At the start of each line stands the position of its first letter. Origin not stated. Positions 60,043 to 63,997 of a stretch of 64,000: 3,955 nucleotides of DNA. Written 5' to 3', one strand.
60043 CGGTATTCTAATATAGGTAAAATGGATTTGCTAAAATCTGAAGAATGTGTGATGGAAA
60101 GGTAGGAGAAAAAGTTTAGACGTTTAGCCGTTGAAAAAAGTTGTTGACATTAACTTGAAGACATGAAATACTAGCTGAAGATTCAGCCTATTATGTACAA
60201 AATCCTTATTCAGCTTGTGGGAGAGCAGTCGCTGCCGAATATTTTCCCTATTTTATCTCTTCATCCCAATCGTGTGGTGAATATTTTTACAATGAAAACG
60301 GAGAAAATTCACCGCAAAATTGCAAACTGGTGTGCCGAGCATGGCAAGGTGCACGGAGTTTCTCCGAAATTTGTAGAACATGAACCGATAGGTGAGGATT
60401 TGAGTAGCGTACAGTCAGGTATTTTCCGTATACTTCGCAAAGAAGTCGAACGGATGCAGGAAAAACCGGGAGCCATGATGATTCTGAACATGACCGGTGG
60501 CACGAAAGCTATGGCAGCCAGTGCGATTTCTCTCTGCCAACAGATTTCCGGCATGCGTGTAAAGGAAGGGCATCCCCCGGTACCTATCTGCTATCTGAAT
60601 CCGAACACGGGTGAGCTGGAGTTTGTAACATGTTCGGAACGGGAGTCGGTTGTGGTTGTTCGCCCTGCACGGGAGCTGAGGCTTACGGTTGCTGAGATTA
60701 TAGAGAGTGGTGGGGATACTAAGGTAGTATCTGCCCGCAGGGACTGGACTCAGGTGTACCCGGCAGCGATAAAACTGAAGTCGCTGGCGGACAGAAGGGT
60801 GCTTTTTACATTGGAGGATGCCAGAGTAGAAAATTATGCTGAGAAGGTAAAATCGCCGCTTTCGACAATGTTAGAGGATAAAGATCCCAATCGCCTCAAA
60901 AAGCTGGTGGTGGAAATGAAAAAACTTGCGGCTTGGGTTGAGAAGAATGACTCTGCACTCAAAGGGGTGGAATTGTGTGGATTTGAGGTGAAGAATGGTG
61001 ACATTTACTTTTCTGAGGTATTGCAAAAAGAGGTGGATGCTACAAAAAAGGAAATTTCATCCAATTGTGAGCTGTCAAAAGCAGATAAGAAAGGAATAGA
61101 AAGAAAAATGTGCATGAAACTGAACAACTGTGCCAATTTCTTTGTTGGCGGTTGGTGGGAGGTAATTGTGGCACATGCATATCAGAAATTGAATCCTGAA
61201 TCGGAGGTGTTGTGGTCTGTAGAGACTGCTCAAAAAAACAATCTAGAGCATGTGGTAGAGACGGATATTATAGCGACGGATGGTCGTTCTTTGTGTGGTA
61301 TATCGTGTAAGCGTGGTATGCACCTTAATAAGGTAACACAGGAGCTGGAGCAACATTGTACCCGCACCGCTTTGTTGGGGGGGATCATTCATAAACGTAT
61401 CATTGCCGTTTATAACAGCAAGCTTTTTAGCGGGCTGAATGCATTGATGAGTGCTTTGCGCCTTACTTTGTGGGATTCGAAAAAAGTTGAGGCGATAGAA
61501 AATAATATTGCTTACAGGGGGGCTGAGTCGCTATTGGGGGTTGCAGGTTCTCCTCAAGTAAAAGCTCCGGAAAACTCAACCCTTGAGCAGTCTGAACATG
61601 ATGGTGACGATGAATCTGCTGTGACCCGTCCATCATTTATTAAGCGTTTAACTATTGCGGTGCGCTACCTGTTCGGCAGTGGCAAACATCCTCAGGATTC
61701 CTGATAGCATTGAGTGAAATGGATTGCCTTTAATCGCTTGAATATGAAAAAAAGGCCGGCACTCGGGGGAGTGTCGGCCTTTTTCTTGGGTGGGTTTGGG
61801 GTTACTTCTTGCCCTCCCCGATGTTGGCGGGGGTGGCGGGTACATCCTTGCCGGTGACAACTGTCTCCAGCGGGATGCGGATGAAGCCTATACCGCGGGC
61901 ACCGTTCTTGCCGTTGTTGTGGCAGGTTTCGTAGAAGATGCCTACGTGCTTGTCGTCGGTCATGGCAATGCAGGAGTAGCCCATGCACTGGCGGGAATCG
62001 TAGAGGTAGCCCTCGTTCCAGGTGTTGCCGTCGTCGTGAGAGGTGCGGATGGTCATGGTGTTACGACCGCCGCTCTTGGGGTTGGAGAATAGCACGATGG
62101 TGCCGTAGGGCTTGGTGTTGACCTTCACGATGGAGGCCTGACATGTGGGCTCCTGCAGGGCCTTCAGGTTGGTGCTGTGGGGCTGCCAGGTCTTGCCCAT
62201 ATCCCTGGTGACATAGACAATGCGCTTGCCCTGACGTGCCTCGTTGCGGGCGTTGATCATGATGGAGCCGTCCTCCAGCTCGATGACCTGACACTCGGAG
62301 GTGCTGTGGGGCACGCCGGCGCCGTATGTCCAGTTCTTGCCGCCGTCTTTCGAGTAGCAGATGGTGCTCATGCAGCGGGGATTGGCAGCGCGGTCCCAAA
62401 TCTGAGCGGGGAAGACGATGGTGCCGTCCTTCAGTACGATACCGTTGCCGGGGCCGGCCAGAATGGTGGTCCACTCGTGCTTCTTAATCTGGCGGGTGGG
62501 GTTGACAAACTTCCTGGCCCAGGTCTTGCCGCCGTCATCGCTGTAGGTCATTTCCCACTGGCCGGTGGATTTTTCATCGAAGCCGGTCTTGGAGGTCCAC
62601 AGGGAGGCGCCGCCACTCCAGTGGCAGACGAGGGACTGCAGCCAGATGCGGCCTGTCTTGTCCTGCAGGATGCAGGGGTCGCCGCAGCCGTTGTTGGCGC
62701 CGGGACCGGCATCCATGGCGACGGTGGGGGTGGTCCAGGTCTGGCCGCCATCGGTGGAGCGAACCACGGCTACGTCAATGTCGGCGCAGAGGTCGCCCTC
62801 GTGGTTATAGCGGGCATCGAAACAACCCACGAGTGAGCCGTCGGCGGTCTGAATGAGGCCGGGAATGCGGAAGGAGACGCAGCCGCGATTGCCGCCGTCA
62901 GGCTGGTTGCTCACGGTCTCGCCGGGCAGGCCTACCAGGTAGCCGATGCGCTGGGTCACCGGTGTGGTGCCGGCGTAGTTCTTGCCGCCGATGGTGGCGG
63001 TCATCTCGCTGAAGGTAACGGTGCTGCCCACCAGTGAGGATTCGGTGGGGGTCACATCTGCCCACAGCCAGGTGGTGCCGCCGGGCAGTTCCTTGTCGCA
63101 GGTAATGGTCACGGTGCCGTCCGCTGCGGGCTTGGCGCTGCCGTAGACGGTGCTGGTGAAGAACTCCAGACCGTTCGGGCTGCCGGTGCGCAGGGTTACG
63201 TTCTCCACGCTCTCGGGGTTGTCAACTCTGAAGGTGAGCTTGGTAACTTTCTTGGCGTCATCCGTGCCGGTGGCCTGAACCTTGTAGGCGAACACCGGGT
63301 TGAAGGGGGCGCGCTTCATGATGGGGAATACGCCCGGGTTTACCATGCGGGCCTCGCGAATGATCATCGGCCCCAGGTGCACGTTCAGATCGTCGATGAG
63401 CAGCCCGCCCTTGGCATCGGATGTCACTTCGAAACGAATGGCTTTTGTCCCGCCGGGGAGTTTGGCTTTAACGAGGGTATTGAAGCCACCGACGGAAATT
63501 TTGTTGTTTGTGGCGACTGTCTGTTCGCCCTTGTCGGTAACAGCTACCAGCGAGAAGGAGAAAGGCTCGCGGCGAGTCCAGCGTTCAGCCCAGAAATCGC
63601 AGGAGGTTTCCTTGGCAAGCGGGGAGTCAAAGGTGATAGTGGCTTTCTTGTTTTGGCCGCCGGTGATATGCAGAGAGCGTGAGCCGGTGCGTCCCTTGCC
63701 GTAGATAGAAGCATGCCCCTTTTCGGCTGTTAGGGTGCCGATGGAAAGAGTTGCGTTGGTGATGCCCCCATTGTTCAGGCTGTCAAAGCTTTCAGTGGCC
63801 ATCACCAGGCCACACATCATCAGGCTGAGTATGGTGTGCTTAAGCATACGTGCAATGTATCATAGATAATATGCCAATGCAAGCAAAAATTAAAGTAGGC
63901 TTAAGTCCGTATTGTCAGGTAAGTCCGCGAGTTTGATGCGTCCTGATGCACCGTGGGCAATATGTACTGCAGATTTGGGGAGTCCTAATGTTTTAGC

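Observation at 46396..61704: Type III-B island bracketed by two direct copies of an array-leader-DUF1232-pair module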

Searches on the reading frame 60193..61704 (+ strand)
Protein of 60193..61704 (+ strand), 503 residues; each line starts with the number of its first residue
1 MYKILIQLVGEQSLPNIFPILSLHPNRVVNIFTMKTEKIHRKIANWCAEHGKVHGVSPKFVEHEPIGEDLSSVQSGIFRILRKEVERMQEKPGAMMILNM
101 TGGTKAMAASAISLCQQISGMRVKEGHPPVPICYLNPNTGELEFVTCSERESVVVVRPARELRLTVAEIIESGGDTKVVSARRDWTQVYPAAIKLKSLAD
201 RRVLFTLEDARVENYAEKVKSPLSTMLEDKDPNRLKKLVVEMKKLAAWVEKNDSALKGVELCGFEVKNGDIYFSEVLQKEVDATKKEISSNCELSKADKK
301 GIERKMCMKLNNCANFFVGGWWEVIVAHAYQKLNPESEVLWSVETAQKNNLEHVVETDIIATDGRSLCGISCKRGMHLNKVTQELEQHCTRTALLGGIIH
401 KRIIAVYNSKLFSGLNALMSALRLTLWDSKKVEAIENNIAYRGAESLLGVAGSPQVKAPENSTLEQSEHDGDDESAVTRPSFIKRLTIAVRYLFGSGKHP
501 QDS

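Call 6: search_protein_families(library=pfam, proteins=[window:60193-61704:+], max_evalue=0.01)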
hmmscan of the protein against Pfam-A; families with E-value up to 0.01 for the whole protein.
window:60193-61704:+ (503 aa): 1 family
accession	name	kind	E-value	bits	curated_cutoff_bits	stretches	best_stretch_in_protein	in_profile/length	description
PF23400.1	CARF_Card1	-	3.3e-09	37.3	24.6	1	4-116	1-109/146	Card1 CARF domain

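Call 9: search_protein_families(library=padloc, proteins=[window:60193-61704:+], max_evalue=0.01)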
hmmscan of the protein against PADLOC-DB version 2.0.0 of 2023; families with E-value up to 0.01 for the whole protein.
window:60193-61704:+ (503 aa): 37 families (the best 25 are shown)
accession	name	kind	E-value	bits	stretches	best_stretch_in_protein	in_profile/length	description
PDLC01037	Csx1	-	4.1e-24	83.7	1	1-387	1-265/320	ARF+Nuclease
PDLC01880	CARF4--CARF_PDDEXK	-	1.7e-21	75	2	3-232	2-203/364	-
PDLC01512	Csx1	-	6.8e-19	66.3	1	3-399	4-336/382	CAS-III; associated_signaling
PDLC01887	CARF4--CARF_PDDEXK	-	4e-18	63.9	1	3-119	2-104/285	-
PDLC01890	CARF4--CARF_PDDEXK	-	9.6e-16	56.1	1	6-407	5-319/366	-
PDLC01883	CARF4--CARF_PDDEXK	-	5.4e-14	50.2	1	5-398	12-339/390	-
PDLC01619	Csx1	-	1.3e-12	45.6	1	2-119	1-101/330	CAS-III; associated_signaling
PDLC01898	CARF4--CARF_PDDEXK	-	5.6e-11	40.2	1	4-150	2-133/296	-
PDLC01031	Csx1/Csm6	-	9.1e-11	39.8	1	1-111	1-100/357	CARF+HEPN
PDLC01882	CARF4--CARF_PDDEXK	-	3.3e-10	37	2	307-432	424-556/569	-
PDLC01801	CARF1--CARF_HEPN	-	3.1e-09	34.2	1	2-111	24-121/441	-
PDLC01885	CARF4--CARF_PDDEXK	-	5.2e-09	33.9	1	3-374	4-330/405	-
PDLC01889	CARF4--CARF_PDDEXK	-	1.4e-08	32.4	2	1-119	1-103/367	-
PDLC01892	CARF4--CARF_PDDEXK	-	2.5e-08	31.6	1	24-407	35-354/410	-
PDLC01903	CARF4--CARF_PDDEXK_TM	-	4.3e-07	27.7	1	275-386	258-329/380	-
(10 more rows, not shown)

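Call 61: search_solved_structures(query=window:60193-61704:+, max_evalue=0.01, show_alignments=1)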
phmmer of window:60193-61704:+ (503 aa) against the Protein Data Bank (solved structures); distinct sequences matched with E-value up to 0.01: 0.

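Call 70: search_solved_structures(query=A8, max_evalue=1, show_alignments=1)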
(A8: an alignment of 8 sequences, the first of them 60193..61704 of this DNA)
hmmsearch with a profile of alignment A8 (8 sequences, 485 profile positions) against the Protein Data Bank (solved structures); distinct sequences matched with E-value up to 1: 9.
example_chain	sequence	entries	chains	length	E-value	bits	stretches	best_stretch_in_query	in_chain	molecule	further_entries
6wxw_A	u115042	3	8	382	2.9e-06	29.7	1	3-113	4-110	Card1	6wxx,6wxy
7bdv_A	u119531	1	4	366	3.8e-06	29.4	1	7-148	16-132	Can2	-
8q3y_A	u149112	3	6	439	5e-06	29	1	2-362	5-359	DUF1887 family protein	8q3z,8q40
8q44_A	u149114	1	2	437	5.9e-06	28.7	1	2-361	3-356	DUF1887 family protein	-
6xl1_A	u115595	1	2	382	1.6e-05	27.3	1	3-113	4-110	Card1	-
8q41_A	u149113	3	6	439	5.5e-05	25.5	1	2-318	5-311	DUF1887 family protein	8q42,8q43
8z4i_A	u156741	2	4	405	0.00091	21.5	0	291-340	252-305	CARF-domain cantaining dual-activated nuclease | CARF-domain containing dual-activated nuclease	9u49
8bao_A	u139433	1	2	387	0.0017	20.6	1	1-139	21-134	DUF1887 family protein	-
1sum_B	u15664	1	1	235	0.039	16.1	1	191-268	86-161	Phosphate transport system protein phoU homolog 2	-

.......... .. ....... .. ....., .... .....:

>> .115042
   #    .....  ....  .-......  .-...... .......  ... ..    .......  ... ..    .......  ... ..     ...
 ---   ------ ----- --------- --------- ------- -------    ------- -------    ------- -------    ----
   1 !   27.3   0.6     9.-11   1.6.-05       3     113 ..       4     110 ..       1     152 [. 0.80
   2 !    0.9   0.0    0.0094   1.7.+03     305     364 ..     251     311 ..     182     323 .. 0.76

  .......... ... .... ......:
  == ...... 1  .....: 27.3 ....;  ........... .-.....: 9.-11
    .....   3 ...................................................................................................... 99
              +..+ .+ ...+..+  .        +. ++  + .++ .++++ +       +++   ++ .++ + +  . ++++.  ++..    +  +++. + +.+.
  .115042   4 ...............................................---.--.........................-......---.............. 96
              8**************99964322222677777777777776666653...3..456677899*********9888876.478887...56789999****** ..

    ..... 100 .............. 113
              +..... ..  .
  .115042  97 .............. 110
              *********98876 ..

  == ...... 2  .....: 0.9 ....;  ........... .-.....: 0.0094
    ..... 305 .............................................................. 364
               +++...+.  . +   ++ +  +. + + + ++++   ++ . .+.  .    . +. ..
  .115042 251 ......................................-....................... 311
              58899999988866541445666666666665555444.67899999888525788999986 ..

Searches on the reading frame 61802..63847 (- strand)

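Call 6: search_protein_families(library=pfam, proteins=[window:61802-63847:-], max_evalue=0.01)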
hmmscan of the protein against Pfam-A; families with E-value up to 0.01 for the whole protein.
window:61802-63847:- (681 aa): 5 families
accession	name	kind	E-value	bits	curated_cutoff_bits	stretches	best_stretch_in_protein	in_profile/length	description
PF13088.12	BNR_2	-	5e-34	118.4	31.4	1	357-633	16-273/277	BNR repeat-like domain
PF13859.12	BNR_3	-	4.1e-28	99.1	27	1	328-602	1-266/308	BNR repeat-like domain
PF24316.1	Tli3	-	1.9e-09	38.4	27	1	473-509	61-99/129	T6SS Tli3 immunity protein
PF15902.12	Sortilin-Vps10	-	3.5e-06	26.5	33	1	495-613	2-112/446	Sortilin, neurotensin receptor 3,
PF02012.26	BNR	-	4.4e-06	26.3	27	0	435-444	2-11/12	BNR/Asp-box repeat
